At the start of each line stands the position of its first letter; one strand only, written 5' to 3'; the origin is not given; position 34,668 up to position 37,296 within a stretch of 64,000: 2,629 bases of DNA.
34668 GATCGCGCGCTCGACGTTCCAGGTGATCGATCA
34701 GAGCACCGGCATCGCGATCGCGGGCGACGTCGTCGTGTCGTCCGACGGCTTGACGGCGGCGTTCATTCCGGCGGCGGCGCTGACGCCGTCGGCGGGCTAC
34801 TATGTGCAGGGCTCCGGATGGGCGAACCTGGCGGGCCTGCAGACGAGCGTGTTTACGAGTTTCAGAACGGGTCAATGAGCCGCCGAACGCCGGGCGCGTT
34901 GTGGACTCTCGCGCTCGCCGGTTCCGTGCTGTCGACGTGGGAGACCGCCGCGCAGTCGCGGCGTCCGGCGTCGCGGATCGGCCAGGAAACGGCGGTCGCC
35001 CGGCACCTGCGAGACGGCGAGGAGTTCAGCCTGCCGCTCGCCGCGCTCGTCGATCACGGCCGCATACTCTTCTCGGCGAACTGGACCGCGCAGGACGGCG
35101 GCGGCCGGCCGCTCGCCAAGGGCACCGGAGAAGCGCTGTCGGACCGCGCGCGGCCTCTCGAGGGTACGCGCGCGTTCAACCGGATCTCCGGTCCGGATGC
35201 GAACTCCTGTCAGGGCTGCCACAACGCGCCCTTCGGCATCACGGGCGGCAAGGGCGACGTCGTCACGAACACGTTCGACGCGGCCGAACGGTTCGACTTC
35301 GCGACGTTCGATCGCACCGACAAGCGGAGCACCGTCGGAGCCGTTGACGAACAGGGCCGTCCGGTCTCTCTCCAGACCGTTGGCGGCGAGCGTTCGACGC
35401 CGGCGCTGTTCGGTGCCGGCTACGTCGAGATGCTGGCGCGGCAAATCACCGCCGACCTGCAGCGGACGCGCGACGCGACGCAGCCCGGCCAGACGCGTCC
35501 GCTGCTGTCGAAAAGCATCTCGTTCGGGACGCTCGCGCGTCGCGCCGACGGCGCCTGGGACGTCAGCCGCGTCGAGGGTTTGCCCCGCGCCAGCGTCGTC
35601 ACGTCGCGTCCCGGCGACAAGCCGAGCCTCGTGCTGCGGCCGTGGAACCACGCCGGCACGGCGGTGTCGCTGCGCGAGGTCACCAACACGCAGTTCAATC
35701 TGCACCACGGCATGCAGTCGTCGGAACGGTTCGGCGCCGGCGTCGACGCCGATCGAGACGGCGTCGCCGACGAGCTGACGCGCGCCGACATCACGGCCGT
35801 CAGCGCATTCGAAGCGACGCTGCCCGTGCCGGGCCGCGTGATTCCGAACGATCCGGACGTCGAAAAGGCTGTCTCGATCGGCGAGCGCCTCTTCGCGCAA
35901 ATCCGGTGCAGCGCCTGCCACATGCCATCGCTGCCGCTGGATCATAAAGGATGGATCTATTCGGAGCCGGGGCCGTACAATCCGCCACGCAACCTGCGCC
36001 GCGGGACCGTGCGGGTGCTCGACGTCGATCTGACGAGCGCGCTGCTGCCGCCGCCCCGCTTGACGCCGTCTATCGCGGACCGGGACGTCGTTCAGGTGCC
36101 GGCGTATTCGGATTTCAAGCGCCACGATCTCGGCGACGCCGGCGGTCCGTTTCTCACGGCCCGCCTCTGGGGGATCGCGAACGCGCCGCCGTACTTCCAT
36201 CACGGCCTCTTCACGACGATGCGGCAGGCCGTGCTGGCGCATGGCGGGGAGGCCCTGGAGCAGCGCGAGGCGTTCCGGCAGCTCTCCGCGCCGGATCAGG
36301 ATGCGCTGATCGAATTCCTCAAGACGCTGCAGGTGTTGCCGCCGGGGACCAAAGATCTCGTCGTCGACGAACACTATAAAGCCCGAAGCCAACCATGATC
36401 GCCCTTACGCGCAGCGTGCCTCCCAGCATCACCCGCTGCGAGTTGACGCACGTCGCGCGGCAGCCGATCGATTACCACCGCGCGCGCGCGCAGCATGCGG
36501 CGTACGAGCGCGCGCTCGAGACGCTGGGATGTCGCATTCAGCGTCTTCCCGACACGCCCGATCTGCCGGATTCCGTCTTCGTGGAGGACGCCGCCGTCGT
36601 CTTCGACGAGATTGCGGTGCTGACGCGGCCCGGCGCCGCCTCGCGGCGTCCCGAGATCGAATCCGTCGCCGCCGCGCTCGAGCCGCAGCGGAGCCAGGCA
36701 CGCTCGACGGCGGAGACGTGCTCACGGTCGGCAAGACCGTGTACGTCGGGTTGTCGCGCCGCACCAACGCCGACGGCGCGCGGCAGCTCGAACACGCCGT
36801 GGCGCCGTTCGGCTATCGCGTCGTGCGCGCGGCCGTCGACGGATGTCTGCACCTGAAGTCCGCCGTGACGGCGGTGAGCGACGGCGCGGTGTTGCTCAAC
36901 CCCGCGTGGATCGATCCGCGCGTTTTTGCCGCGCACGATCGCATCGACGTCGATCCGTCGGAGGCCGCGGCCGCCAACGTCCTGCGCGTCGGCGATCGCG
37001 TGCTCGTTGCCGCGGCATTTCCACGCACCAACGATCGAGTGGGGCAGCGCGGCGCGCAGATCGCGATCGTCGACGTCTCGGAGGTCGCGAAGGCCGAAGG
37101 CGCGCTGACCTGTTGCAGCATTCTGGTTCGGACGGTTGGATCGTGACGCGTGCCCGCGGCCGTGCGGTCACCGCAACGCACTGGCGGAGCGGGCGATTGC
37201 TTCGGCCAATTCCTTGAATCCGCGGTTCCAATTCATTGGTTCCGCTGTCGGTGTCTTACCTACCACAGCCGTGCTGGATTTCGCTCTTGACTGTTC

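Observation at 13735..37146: Seven-gene, translationally coupled 'mega-protein plus periplasmic redox' operon bracketed by paralogous di-haem DUF1111 genes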

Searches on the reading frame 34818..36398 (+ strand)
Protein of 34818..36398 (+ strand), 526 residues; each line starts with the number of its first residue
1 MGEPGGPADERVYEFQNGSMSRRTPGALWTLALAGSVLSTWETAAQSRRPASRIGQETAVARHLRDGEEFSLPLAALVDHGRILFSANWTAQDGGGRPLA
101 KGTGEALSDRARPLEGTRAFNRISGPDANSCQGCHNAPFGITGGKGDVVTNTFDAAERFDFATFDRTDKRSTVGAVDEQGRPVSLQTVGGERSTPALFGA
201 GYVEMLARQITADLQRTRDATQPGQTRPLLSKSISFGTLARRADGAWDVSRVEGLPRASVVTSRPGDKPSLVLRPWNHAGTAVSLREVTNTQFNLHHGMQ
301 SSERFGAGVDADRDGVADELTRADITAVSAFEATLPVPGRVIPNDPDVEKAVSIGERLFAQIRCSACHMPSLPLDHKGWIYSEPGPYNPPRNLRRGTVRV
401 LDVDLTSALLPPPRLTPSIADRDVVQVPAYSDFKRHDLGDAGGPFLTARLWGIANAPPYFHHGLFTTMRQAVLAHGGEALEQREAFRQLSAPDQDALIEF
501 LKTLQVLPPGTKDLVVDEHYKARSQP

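Call 3: search_protein_families(library=pfam, proteins=[window:34818-36398:+], max_evalue=0.01)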
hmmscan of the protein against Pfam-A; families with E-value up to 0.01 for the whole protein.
window:34818-36398:+ (526 aa): 3 families
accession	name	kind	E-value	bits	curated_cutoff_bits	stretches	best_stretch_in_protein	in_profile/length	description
PF06537.16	DHOR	-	1.5e-11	43.9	22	2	435-504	424-499/499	Di-haem oxidoreductase, putative peroxidase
PF00034.26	Cytochrom_C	-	0.00022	22.9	21.3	0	354-378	3-26/90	Cytochrome c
PF13442.11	Cytochrome_CBB3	-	0.00027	21.6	27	0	352-369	3-19/68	Cytochrome C oxidase, cbb3-type, subunit III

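Call 8: search_protein_families(library=ncbifam, proteins=[window:34818-36398:+], max_evalue=0.01)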
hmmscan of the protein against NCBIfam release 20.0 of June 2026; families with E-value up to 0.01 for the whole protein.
window:34818-36398:+ (526 aa): 0 families

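Call 14: find_encoding_contigs(protein=window:34875-36395:+, flank=10000, max_places=8)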
Protein window:34875-36395:+ (507 aa): 1 contig read that carries it; 1 place shown.
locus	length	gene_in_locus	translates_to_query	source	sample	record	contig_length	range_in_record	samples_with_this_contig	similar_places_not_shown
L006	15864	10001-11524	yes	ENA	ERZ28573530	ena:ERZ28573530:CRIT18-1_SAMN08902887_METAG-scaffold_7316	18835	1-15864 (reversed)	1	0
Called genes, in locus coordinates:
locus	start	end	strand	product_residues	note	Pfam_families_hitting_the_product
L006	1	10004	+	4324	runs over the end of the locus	?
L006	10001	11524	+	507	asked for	PF06537:DHOR (weak)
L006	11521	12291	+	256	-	PF02274:ADI (faint), PF19420:DDAH_eukar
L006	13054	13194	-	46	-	-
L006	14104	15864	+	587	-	?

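Call 55: find_homologous_proteins(query=window:34875-36395:+, max_evalue=0.00001)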
Query window:34875-36395:+ (507 aa): 4675 proteins with E <= 0.00001 among 8000 candidates; the best 120 are listed.
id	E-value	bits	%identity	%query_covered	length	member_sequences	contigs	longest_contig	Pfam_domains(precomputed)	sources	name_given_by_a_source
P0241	0.0e+0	1136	98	100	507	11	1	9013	PF06537.17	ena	-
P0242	1.3e-221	755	73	93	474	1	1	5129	PF06537.17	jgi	jgi:cytochrome c peroxidase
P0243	7.0e-217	739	65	97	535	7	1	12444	PF06537.17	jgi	jgi:hypothetical protein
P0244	2.8e-216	737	63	97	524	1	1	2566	PF06537.17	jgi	jgi:hypothetical protein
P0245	5.8e-215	733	65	97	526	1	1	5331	PF06537.17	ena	-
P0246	9.9e-211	719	66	93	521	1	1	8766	PF06537.17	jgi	jgi:di-heme oxidoreductase (putative peroxidase)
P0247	4.1e-210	717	63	98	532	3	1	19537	PF06537.17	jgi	-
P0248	4.8e-209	713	63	95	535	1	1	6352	PF06537.17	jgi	jgi:hypothetical protein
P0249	8.6e-209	712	62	98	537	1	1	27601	PF06537.17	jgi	jgi:hypothetical protein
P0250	9.9e-209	712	66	93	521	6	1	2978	PF06537.17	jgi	jgi:hypothetical protein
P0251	1.0e-208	712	63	98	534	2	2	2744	PF06537.17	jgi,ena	-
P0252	1.7e-208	712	62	97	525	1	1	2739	PF06537.17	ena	-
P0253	3.2e-208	711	62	98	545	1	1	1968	PF06537.17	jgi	jgi:hypothetical protein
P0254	1.2e-206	705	61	98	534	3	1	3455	PF06537.17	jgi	jgi:hypothetical protein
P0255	2.2e-206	705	60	96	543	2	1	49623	PF06537.17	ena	-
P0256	3.6e-206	704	62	98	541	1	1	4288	PF06537.17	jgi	jgi:hypothetical protein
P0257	3.9e-206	704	64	93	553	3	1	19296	PF06537.17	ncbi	-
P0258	4.6e-206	704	62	97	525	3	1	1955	PF06537.17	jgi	jgi:hypothetical protein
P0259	2.0e-205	701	63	98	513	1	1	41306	PF06537.17,PF00034.27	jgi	jgi:cytochrome c peroxidase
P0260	2.7e-205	701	65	92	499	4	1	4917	PF06537.17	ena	-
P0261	4.3e-205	700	64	94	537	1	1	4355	PF06537.17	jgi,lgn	jgi:hypothetical protein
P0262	7.2e-205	700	64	94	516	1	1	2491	PF06537.17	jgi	jgi:hypothetical protein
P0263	8.2e-204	696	61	97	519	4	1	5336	PF06537.17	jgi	-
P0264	8.9e-204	696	66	94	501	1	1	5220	PF06537.17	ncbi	-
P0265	2.1e-203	695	64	98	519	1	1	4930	PF06537.17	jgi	jgi:Di-haem oxidoreductase, putative peroxidase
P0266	2.5e-203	694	63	94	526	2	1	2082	PF06537.17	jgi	jgi:mono/diheme cytochrome c family protein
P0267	2.9e-203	694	63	93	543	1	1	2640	PF06537.17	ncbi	-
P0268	6.4e-203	693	64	97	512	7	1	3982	PF06537.17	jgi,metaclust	metaclust:\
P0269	7.7e-203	693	61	98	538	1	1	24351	PF06537.17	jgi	jgi:hypothetical protein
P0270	8.1e-203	693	59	100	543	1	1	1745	PF06537.17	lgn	-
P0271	3.2e-202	691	60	98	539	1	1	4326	PF06537.17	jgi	-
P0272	4.9e-202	690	60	99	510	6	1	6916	PF06537.17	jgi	jgi:hypothetical protein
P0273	7.8e-202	690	62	99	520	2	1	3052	PF06537.17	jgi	jgi:hypothetical protein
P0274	2.4e-201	688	60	99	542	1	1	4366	PF06537.17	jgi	jgi:hypothetical protein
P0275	4.9e-201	687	60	100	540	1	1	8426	PF06537.17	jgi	jgi:cytochrome c peroxidase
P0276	1.5e-200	685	62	94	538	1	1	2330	PF06537.17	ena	-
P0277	2.4e-200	685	60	100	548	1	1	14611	PF06537.17,PF00034.27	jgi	jgi:mono/diheme cytochrome c family protein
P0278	2.9e-200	684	61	98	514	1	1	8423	PF06537.17,PF00034.27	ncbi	-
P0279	3.1e-200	684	61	97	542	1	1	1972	PF06537.17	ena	-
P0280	4.9e-200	684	60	94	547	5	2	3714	PF06537.17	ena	-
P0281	1.1e-199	682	60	94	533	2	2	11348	PF06537.17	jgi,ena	-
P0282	1.4e-199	682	58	99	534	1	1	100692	PF06537.17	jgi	jgi:Di-haem oxidoreductase, putative peroxidase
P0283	1.4e-199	682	58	99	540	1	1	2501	PF06537.17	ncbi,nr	ncbi:MAG TPA: di-heme oxidoredictase family protein [Candidatus Angelobacter sp.]|nr:di-heme oxidore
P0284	1.6e-199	682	60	94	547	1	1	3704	PF06537.17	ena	-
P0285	2.1e-199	682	60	98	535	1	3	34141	PF06537.17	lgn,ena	-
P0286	2.8e-199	681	58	96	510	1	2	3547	PF06537.17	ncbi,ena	-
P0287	4.9e-199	680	59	98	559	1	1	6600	PF06537.17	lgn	-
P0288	4.9e-199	680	58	100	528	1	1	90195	PF06537.17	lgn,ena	-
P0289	5.9e-199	680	59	97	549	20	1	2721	PF06537.17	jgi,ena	-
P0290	1.0e-198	679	59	99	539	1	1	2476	PF06537.17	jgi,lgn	jgi:cytochrome c peroxidase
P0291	1.1e-198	679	60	99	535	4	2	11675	PF06537.17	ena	-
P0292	1.8e-198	678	58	98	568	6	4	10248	PF06537.17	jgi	jgi:hypothetical protein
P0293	2.0e-198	678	60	93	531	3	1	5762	PF06537.17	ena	-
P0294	2.0e-198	678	62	93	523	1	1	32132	PF06537.17,PF00034.27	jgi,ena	-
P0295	3.4e-198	678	60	98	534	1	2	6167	PF06537.17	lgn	-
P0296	3.5e-198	678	59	99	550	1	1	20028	PF06537.17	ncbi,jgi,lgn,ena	-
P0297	3.5e-198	677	60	100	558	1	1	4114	PF06537.17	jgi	jgi:cytochrome c peroxidase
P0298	4.2e-198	677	61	94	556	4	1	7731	PF06537.17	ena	-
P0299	5.0e-198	677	60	94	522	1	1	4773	PF06537.17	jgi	jgi:hypothetical protein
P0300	8.1e-198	676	59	94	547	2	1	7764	PF06537.17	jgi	jgi:hypothetical protein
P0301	1.7e-197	675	58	97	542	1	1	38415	PF06537.17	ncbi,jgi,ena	-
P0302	2.0e-197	675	60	94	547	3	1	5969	PF06537.17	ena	-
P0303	2.3e-197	675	59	99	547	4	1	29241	PF06537.17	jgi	jgi:hypothetical protein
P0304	2.5e-197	675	58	100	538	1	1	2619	PF06537.17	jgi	jgi:hypothetical protein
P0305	3.2e-197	674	59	98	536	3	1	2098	PF06537.17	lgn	-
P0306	5.5e-197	674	58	99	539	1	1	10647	PF06537.17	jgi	jgi:cytochrome c peroxidase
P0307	7.9e-197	673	60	98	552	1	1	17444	PF06537.17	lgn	-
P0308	9.1e-197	673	57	99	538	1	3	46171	PF06537.17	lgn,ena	-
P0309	9.3e-197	673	60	95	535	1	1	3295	PF06537.17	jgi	jgi:cytochrome c peroxidase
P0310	1.1e-196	673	60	94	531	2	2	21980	PF06537.17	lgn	-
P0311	1.2e-196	672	58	100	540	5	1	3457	PF06537.17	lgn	-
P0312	1.6e-196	672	58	99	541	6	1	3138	PF06537.17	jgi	jgi:cytochrome c5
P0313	1.6e-196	672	58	100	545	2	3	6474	PF06537.17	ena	-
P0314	1.7e-196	672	59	96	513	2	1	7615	PF06537.17,PF00034.27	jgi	jgi:cytochrome c peroxidase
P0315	1.7e-196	672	60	94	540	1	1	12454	PF06537.17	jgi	jgi:hypothetical protein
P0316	3.1e-196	671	58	98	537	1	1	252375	PF06537.17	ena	-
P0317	4.1e-196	671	58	100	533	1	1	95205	PF06537.17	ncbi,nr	ncbi:MAG TPA: di-heme oxidoredictase family protein [Candidatus Angelobacter sp.]|nr:di-heme oxidore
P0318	4.5e-196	671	59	94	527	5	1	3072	PF06537.17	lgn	-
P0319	4.6e-196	671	58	99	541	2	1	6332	PF06537.17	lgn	-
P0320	4.7e-196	670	58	98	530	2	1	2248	PF06537.17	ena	-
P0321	5.0e-196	670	59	94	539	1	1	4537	PF06537.17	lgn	-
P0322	5.2e-196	670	59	95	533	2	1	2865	PF06537.17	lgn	-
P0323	6.4e-196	670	60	93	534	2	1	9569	PF06537.17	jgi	-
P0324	7.6e-196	670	59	98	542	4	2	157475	PF06537.17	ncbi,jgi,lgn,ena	-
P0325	7.7e-196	670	58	98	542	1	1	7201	PF06537.17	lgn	-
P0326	9.1e-196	670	58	97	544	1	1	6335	PF06537.17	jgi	jgi:hypothetical protein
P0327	1.0e-195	669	59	93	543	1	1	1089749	PF06537.17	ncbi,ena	-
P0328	1.1e-195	669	59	98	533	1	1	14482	PF06537.17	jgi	jgi:cytochrome c peroxidase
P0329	1.3e-195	669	60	95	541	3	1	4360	PF06537.17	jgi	-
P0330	1.6e-195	669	61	93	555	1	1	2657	PF06537.17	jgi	jgi:hypothetical protein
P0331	1.7e-195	669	57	98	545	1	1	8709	PF06537.17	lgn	-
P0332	1.8e-195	669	60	93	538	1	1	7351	PF06537.17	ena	-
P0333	1.9e-195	668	58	98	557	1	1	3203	PF06537.17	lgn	-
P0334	2.0e-195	668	60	94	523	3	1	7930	PF06537.17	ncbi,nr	ncbi:MAG TPA: di-heme oxidoredictase family protein [Candidatus Limnocylindrales bacterium]|nr:di-he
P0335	2.2e-195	668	59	93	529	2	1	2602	PF06537.17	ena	-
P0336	2.3e-195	668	57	98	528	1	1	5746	PF06537.17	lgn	-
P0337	2.8e-195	668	60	94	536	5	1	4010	PF06537.17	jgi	jgi:hypothetical protein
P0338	3.8e-195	667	59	96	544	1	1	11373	PF06537.17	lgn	-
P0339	4.0e-195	667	59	97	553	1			PF06537.17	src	-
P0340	4.1e-195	667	59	97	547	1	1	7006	PF06537.17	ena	-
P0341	5.5e-195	667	58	99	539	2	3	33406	PF06537.17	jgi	jgi:Di-haem oxidoreductase, putative peroxidase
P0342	1.0e-194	666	60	98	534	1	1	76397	PF06537.17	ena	-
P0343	1.0e-194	666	60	94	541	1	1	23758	PF06537.17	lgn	-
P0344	1.1e-194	666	59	94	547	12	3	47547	PF06537.17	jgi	jgi:cytochrome c peroxidase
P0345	1.2e-194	666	59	98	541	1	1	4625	PF06537.17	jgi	jgi:hypothetical protein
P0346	1.3e-194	666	58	100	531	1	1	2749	PF06537.17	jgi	jgi:cytochrome c peroxidase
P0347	2.0e-194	665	57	99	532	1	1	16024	PF06537.17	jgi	jgi:cytochrome c peroxidase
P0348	2.1e-194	665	60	95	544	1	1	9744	PF06537.17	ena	-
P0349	2.3e-194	665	59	98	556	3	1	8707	PF06537.17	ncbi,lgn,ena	-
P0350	2.4e-194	665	60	93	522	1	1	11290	PF06537.17,PF00034.27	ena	-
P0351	2.4e-194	665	58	98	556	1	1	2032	PF06537.17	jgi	jgi:hypothetical protein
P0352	3.1e-194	664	57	97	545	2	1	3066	PF06537.17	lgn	-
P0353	3.7e-194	664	59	96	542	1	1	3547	PF06537.17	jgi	jgi:hypothetical protein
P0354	5.3e-194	664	58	95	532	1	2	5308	PF06537.17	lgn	-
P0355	6.3e-194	663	58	98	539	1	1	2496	PF06537.17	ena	-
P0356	7.1e-194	663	59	95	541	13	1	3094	PF06537.17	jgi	-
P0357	7.3e-194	663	57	98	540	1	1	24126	PF06537.17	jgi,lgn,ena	-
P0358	8.5e-194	663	60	93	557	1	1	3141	PF06537.17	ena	-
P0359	9.2e-194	663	58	98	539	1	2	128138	PF06537.17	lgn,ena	-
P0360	9.6e-194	663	59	94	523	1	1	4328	PF06537.17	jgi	jgi:hypothetical protein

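Call 56: find_encoding_contigs(protein=P0249, flank=10000, max_places=1)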
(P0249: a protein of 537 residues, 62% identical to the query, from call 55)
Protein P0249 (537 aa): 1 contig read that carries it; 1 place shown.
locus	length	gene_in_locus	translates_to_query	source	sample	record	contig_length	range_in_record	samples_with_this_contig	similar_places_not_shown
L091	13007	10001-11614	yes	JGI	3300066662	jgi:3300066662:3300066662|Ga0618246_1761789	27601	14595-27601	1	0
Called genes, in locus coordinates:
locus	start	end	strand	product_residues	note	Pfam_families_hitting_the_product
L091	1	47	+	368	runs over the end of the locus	-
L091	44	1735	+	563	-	PF06537:DHOR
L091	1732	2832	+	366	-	PF01323:DSBA, PF13098:Thioredoxin_2 (faint), PF13462:Thioredoxin_4, PF13743:Thioredoxin_5 (faint), PF13462:Thioredoxin_4, PF01323:DSBA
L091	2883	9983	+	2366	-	PF18884:TSP3_bac, PF08309:LVIVD (weak), PF17957:Big_7, PF15976:CooC_C (faint), PF17957:Big_7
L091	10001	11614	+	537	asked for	PF06537:DHOR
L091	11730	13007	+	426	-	?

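Call 57: find_encoding_contigs(protein=P0259, flank=10000, max_places=1)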
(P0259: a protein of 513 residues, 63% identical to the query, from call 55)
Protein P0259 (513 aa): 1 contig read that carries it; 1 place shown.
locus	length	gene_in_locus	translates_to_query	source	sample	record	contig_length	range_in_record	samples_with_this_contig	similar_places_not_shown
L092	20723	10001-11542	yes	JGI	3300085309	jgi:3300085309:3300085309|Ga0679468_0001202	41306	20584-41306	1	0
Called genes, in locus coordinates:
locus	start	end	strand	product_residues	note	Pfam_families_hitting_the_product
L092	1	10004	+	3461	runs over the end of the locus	PF02368:Big_2 (weak), PF04234:CopC (faint), PF18884:TSP3_bac, PF08309:LVIVD, PF17957:Big_7, PF18884:TSP3_bac (weak), PF13205:Big_5 (weak), PF13205:Big_5, +1 more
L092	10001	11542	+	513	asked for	PF00034:Cytochrom_C (faint), PF06537:DHOR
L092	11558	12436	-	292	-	PF01261:AP_endonuc_2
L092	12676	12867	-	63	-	PF14255:Zn_ribbon_21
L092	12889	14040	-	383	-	PF25046:DUF7790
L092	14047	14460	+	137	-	-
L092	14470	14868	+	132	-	PF07883:Cupin_2, PF02311:AraC_binding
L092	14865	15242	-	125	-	PF00903:Glyoxalase (weak)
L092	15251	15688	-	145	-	PF00190:Cupin_1 (faint), PF07883:Cupin_2 (faint)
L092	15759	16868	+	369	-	PF24316:Tli3 (faint), PF13088:BNR_2, PF13859:BNR_3, PF02012:BNR (faint)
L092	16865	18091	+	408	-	PF07690:MFS_1, PF00083:Sugar_tr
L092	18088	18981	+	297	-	PF00701:DHDPS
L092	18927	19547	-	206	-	PF06941:NT5C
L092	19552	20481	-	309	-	PF08450:SGL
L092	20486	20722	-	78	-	?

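Call 79: find_encoding_contigs(protein=P0242, flank=6000, max_places=2)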
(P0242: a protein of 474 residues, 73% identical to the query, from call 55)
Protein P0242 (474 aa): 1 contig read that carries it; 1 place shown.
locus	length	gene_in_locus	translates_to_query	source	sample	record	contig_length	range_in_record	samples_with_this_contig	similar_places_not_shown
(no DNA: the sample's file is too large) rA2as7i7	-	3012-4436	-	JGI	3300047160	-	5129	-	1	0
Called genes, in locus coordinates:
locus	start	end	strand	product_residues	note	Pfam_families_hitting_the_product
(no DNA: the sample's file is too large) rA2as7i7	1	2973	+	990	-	?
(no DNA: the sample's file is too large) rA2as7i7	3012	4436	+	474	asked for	PF06537:DHOR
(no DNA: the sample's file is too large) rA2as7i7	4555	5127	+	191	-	?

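Call 81: search_protein_families(library=pfam, proteins=[L091:11730-13007:+], max_evalue=0.01)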
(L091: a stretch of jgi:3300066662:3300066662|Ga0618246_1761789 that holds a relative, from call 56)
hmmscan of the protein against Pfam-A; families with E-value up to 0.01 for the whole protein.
L091:11730-13007:+ (426 aa): 0 families

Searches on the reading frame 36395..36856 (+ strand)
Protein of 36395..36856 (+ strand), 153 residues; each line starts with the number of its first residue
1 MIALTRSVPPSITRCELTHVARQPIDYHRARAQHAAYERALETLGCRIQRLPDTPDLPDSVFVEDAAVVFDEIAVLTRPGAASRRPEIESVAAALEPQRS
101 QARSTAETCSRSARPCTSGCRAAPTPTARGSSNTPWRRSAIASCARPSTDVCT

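Call 3: search_protein_families(library=pfam, proteins=[window:36395-36856:+], max_evalue=0.01)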
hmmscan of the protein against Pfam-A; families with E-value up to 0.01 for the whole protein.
window:36395-36856:+ (153 aa): 0 families

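Call 8: search_protein_families(library=ncbifam, proteins=[window:36395-36856:+], max_evalue=0.01)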
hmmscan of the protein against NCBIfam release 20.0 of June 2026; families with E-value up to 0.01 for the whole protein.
window:36395-36856:+ (153 aa): 3 families
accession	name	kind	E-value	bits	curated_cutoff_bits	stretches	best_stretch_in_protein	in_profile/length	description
NF045660.1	DiMthArgaseDdahStm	equivalog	5.3e-27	95.2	340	1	3-103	2-102/249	dimethylargininase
NF045658.1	DiMArgaseDdah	equivalog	7.4e-17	62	450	1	23-96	24-97/254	dimethylargininase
NF045659.1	DiMArgaseDdahMtb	equivalog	2.4e-07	30.2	300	1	22-102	47-127/283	dimethylargininase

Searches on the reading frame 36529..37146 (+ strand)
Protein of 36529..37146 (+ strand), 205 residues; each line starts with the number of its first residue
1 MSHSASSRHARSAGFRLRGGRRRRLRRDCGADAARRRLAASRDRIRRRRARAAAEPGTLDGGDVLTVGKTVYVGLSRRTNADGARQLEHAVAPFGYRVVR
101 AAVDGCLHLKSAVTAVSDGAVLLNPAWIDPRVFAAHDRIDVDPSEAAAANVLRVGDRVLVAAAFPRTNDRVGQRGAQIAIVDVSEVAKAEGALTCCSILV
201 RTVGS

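Call 3: search_protein_families(library=pfam, proteins=[window:36529-37146:+], max_evalue=0.01)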
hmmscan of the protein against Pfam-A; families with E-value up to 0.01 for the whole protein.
window:36529-37146:+ (205 aa): 1 family
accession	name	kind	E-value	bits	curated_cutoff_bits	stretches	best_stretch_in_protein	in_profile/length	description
PF02274.22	ADI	-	1.2e-06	28.3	22.8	1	50-125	177-258/377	Arginine deiminase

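Call 8: search_protein_families(library=ncbifam, proteins=[window:36529-37146:+], max_evalue=0.01)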
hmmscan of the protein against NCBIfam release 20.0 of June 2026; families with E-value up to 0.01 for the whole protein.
window:36529-37146:+ (205 aa): 5 families
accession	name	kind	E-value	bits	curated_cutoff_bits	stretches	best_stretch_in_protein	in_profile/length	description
NF045660.1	DiMthArgaseDdahStm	equivalog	1.5e-42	146.2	340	1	29-200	78-249/249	dimethylargininase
NF045658.1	DiMArgaseDdah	equivalog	1.1e-26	94.1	450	1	29-198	80-252/254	dimethylargininase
NF045659.1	DiMArgaseDdahMtb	equivalog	1.7e-06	27.4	300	1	61-198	138-281/283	dimethylargininase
NF002381.0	PRK01388.1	subfamily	1.8e-05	23.9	414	1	54-91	209-247/405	arginine deiminase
TIGR01078.1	arcA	equivalog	0.00039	19.3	489.1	1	55-91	209-246/408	arginine deiminase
